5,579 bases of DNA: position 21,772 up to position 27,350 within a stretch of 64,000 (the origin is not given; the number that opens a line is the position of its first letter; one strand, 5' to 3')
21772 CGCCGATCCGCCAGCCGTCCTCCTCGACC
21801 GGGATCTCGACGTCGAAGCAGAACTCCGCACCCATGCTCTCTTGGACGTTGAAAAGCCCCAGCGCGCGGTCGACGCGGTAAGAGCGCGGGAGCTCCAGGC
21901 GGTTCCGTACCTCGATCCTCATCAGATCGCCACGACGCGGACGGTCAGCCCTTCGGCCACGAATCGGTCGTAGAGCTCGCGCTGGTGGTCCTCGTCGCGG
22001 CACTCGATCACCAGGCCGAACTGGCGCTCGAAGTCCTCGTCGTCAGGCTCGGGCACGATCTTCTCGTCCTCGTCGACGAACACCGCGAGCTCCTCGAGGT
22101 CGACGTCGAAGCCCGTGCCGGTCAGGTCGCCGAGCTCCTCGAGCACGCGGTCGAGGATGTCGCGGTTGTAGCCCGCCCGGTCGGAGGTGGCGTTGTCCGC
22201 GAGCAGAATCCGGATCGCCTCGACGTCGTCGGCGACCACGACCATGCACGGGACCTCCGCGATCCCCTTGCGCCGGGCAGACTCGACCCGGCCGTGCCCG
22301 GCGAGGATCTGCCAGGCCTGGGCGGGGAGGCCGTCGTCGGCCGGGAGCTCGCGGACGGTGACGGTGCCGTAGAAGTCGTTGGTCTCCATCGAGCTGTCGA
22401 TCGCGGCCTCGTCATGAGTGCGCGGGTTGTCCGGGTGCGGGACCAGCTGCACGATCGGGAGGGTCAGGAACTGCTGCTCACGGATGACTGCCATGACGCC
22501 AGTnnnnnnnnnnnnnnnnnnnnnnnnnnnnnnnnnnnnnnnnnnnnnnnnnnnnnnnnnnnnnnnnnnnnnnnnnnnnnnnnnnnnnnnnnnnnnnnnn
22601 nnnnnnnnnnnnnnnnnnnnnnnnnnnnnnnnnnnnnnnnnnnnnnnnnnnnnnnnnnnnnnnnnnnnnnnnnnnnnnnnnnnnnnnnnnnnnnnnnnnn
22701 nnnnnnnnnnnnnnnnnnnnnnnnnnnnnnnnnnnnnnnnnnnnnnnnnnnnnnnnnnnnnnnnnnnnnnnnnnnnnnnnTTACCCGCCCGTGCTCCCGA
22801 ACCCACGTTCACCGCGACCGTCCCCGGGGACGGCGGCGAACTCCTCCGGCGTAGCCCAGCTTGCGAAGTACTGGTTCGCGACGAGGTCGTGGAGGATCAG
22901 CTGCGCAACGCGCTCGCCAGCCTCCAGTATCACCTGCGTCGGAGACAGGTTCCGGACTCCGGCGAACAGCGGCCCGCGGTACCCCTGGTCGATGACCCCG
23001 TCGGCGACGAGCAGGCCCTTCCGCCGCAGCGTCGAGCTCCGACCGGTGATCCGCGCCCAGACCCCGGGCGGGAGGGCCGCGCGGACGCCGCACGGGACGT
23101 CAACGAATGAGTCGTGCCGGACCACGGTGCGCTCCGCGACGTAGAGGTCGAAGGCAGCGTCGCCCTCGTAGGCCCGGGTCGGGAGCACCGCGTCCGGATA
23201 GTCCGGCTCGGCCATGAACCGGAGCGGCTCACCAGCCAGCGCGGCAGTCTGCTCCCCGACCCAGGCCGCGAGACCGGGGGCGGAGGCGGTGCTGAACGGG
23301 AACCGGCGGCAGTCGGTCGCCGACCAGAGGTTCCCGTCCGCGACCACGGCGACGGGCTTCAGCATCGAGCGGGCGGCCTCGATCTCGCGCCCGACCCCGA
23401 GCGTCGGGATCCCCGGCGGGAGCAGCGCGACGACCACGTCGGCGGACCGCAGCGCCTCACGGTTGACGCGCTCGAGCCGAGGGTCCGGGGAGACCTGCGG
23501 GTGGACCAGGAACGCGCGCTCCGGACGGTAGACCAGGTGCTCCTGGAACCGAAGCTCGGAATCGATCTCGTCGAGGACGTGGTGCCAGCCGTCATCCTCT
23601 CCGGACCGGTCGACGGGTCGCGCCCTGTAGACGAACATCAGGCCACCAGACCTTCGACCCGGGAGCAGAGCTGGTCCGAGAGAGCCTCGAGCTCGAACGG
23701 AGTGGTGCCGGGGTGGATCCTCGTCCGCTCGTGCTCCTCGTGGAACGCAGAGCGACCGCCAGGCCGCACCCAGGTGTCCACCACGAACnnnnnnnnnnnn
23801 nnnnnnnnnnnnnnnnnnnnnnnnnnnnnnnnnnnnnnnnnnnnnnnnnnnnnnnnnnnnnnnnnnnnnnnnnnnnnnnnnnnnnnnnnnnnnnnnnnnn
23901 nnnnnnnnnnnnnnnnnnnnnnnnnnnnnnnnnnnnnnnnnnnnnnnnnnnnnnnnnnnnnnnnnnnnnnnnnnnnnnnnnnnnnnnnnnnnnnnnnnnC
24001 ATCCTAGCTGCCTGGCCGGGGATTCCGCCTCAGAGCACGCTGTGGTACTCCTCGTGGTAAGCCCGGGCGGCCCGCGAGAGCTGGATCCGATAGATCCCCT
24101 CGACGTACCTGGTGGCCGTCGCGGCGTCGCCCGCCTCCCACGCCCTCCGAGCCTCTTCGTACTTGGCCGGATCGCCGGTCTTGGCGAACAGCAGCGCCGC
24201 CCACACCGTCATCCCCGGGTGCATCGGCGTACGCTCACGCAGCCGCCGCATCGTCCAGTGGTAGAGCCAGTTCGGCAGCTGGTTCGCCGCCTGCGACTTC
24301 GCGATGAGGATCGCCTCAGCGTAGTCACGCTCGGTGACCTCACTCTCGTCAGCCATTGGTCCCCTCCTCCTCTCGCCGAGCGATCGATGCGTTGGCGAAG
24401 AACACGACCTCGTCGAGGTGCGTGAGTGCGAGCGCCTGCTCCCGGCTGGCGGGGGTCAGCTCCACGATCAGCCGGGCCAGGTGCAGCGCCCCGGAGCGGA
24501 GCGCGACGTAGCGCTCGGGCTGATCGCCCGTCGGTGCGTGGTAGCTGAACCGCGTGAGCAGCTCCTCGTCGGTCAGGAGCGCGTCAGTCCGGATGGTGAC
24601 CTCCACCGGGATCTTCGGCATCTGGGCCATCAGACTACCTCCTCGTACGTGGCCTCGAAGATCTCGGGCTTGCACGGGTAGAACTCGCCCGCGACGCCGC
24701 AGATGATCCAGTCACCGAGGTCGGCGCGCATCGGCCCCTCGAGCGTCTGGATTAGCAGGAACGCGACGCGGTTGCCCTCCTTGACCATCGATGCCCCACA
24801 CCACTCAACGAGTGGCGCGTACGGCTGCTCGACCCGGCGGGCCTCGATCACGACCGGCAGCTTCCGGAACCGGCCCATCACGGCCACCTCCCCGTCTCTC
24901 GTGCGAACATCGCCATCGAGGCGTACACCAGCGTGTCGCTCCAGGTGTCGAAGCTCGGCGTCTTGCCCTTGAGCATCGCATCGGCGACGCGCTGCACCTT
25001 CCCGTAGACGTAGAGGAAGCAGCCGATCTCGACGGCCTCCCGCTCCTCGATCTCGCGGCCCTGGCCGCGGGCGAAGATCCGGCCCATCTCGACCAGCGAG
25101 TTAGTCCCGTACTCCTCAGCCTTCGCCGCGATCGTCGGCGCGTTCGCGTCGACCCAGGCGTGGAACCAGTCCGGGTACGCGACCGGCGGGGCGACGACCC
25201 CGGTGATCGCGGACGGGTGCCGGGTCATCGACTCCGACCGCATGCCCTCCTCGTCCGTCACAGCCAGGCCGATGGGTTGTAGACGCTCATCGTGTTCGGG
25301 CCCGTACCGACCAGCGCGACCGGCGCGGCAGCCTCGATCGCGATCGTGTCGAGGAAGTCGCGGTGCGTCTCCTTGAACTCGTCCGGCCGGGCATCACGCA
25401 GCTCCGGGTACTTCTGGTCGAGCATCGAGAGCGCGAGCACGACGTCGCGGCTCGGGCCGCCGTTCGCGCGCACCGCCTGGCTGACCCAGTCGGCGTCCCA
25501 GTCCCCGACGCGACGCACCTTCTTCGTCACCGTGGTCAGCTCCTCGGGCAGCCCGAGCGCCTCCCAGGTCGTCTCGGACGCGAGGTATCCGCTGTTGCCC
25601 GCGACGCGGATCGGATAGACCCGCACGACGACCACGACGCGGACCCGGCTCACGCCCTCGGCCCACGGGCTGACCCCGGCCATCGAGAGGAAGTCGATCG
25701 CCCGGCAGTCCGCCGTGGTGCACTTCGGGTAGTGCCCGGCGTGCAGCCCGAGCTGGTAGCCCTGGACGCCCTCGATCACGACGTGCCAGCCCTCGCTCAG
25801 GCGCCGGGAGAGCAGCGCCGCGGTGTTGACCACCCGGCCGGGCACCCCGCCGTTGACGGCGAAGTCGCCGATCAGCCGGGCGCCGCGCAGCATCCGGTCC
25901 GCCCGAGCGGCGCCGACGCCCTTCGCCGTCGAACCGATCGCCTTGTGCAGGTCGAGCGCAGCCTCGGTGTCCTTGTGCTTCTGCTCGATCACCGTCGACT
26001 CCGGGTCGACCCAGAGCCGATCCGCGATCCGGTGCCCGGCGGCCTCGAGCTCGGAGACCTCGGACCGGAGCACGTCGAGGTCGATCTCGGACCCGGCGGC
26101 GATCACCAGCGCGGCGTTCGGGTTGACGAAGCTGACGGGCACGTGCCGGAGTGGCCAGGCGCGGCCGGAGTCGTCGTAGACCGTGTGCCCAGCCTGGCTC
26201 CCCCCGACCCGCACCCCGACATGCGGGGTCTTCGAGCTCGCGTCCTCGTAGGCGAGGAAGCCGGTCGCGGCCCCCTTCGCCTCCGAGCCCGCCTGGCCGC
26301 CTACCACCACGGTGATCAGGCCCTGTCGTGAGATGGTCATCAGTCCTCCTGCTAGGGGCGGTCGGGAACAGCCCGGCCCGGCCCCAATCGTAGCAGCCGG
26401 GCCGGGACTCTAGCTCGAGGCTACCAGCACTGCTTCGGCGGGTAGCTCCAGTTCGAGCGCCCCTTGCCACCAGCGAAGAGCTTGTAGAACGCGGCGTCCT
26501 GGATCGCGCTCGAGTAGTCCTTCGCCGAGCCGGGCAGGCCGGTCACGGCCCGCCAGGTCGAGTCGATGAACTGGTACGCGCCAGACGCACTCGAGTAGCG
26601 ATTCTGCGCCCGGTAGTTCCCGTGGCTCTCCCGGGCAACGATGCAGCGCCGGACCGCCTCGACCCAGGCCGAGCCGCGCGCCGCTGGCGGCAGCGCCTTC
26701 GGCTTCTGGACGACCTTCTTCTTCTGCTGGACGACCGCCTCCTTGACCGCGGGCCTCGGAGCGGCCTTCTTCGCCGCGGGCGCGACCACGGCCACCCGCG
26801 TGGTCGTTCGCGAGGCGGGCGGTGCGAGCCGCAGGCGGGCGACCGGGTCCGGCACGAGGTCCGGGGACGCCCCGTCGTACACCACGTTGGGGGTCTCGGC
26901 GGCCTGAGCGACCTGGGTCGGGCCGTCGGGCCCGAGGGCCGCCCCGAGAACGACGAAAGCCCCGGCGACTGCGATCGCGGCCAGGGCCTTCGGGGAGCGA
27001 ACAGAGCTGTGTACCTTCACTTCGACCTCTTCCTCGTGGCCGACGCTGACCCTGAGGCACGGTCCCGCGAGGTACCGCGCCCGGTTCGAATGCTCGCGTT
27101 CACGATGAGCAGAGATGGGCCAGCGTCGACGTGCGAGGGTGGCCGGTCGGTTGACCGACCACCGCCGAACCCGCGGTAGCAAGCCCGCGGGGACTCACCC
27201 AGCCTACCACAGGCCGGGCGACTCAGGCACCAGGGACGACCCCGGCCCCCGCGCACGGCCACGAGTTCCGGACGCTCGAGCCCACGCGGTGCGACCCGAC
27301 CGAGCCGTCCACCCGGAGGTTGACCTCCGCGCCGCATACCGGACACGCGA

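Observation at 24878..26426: Phage PurA homologue with altered P-loop, coupled to a MazG-like gene: candidate PurZ/MazZ pair for 2-aminoadenine (Z) DNA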

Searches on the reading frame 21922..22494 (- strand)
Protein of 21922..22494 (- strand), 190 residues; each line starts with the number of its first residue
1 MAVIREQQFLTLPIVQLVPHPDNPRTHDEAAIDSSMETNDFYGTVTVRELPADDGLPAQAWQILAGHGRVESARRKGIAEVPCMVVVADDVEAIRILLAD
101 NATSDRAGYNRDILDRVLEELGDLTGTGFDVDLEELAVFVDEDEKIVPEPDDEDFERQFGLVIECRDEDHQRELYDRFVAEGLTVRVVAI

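Call 3: search_protein_families(library=pfam, proteins=[window:21922-22494:-], max_evalue=0.01)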
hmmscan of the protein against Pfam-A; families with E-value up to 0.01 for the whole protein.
window:21922-22494:- (190 aa): 1 family
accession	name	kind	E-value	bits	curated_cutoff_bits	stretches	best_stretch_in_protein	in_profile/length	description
PF02195.25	ParB_N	-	0.00014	22.3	26.3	1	8-101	2-93/95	ParB N-terminal domain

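Call 4: search_protein_families(library=phrogs, proteins=[window:21922-22494:-], max_evalue=0.001)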
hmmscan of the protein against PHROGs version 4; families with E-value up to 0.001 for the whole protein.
window:21922-22494:- (190 aa): 12 families
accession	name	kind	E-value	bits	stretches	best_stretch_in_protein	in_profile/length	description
phrog_723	-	DNA, RNA and nucleotide metabolism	1.9e-28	100.8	1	6-156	10-161/223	ParB-like partition protein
phrog_620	-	DNA, RNA and nucleotide metabolism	3.3e-24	87.2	1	8-170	8-173/217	ParB-like partition protein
phrog_8071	-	DNA, RNA and nucleotide metabolism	4.5e-20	73.2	1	6-160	4-156/389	ParB-like partition protein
phrog_498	-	other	9.8e-20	71.6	1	5-156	31-181/633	DNA methyltransferase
phrog_15396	-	DNA, RNA and nucleotide metabolism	2.7e-11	44.8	1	10-152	5-143/258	ParB-like partition nuclease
phrog_940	-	DNA, RNA and nucleotide metabolism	1.4e-10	41.9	1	13-141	10-132/388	nuclease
phrog_4715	-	DNA, RNA and nucleotide metabolism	1.4e-08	34.6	1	7-104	145-240/630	ParB-like partition protein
phrog_6218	-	DNA, RNA and nucleotide metabolism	1.3e-07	32.2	1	12-101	8-96/506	ParB-like partition protein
phrog_28816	-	unknown function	2.6e-06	28.2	1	157-190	21-54/54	-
phrog_6392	-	DNA, RNA and nucleotide metabolism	1.5e-05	26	1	20-155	21-162/268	ParB-like partition protein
phrog_930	-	DNA, RNA and nucleotide metabolism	4.5e-05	24.4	1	14-142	12-135/223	ParB-like partition protein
phrog_3264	-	DNA, RNA and nucleotide metabolism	8.9e-05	23.2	1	11-102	51-139/337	ParB-like partition protein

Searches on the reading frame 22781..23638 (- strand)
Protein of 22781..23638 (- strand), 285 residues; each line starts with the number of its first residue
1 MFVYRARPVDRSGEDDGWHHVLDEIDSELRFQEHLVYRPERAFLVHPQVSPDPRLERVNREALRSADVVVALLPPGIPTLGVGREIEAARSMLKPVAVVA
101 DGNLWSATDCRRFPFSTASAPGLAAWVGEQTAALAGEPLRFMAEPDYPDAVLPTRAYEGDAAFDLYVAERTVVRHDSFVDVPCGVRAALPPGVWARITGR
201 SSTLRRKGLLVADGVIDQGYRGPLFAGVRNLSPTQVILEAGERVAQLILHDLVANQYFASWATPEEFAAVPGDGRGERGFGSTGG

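Call 3: search_protein_families(library=pfam, proteins=[window:22781-23638:-], max_evalue=0.01)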
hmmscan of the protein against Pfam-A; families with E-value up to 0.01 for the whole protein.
window:22781-23638:- (285 aa): 3 families
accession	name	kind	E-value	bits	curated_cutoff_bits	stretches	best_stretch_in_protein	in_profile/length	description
PF00692.24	dUTPase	-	5.7e-22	78.3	22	1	150-284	3-129/129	dUTPase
PF22769.1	DCD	-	1.2e-11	45.4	27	1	181-251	81-152/153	dCTP deaminase-like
PF05014.21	Nuc_deoxyrib_tr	-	0.0071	16.9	28.8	0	55-100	52-97/117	Nucleoside 2-deoxyribosyltransferase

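Call 4: search_protein_families(library=phrogs, proteins=[window:22781-23638:-], max_evalue=0.001)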
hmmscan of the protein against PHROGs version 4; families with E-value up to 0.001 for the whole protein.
window:22781-23638:- (285 aa): 2 families
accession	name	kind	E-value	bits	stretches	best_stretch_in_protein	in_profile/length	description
phrog_135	-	DNA, RNA and nucleotide metabolism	1.8e-36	127.6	1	146-284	152-290/463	dUTPase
phrog_1663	-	DNA, RNA and nucleotide metabolism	1.4e-06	28.7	1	189-253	130-195/303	dCTP deaminase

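Call 88: search_protein_families(library=ncbifam, proteins=[window:22781-23638:-], max_evalue=0.01)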
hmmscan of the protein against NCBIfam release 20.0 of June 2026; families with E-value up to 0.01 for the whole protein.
window:22781-23638:- (285 aa): 5 families
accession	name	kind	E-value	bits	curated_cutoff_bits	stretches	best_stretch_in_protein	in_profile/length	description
TIGR00576.1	dut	superfamily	2.3e-22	79.2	102.55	1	148-284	9-142/143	dUTP diphosphatase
NF001862.0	PRK00601.1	equivalog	1.6e-20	73.3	103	1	149-284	16-148/150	dUTP diphosphatase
NF010561.0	PRK13956.1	equivalog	2.8e-13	49.9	223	1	150-251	16-125/147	dUTP diphosphatase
TIGR02274.1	dCTP_deam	equivalog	1.2e-09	38.1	92.8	1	169-253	70-155/180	dCTP deaminase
NF002598.0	PRK02253.1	equivalog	2e-05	24.1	130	1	188-255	87-153/167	deoxyuridine 5'-triphosphate nucleotidohydrolase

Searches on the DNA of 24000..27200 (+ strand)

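Call 7: search_dna_similar(query=window:24000-27200:+, collection=phages, mode=near, max_rows=20)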
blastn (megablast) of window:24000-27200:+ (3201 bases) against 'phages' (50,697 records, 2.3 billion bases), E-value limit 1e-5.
No match.

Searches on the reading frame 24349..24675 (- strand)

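Call 3: search_protein_families(library=pfam, proteins=[window:24349-24675:-], max_evalue=0.01)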
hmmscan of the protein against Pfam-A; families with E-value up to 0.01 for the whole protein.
window:24349-24675:- (108 aa): 1 family
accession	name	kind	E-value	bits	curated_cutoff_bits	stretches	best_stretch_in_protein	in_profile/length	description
PF24729.2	Acb2_Tad1_hairpin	-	1.8e-16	60.5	27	1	44-100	1-58/58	Acb2/Tad1, hairpin domain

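Call 4: search_protein_families(library=phrogs, proteins=[window:24349-24675:-], max_evalue=0.001)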
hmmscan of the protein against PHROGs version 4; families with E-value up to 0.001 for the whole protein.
window:24349-24675:- (108 aa): 2 families
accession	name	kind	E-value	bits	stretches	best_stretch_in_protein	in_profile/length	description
phrog_1454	-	unknown function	2.2e-21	76.8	1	35-104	9-79/81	-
phrog_31113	-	unknown function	1.7e-08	35.8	1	33-99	13-79/166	-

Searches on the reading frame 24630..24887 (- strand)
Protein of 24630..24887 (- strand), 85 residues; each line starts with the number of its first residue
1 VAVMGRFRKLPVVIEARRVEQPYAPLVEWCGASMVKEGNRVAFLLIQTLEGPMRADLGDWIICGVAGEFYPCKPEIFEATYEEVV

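Call 3: search_protein_families(library=pfam, proteins=[window:24630-24887:-], max_evalue=0.01)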
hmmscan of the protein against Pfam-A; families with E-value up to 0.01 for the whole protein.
window:24630-24887:- (85 aa): 0 families

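Call 4: search_protein_families(library=phrogs, proteins=[window:24630-24887:-], max_evalue=0.001)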
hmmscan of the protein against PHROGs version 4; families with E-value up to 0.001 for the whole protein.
window:24630-24887:- (85 aa): 7 families
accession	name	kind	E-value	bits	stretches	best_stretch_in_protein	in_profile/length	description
phrog_419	-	unknown function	2.6e-29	103.7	1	1-84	38-123/300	-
phrog_1810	-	unknown function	2.8e-18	67.5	1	3-84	6-92/166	-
phrog_4502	-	unknown function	3.3e-16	60.9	1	4-84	1-86/190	-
phrog_4159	-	other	1.4e-07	32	1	9-84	6-83/270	nucleotide pyrophosphohydrolase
phrog_19511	-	unknown function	2.9e-05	25.1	1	4-84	1-88/155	-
phrog_33170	-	unknown function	7.6e-05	23.8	1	51-82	88-119/124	-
phrog_36774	-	unknown function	9.3e-05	23.9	1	46-82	41-77/86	-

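Call 22: search_protein_families(library=pfam, proteins=[window:24630-24887:-], max_evalue=5)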
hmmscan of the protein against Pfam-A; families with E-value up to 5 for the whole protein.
window:24630-24887:- (85 aa): 1 family
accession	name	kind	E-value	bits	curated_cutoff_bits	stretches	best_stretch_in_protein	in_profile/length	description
PF14083.11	PGDYG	-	0.012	16.3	27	1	51-84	1-34/102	PGDYG protein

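Call 88: search_protein_families(library=ncbifam, proteins=[window:24630-24887:-], max_evalue=0.01)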
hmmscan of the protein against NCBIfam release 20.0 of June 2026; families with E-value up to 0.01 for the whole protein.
window:24630-24887:- (85 aa): 0 families
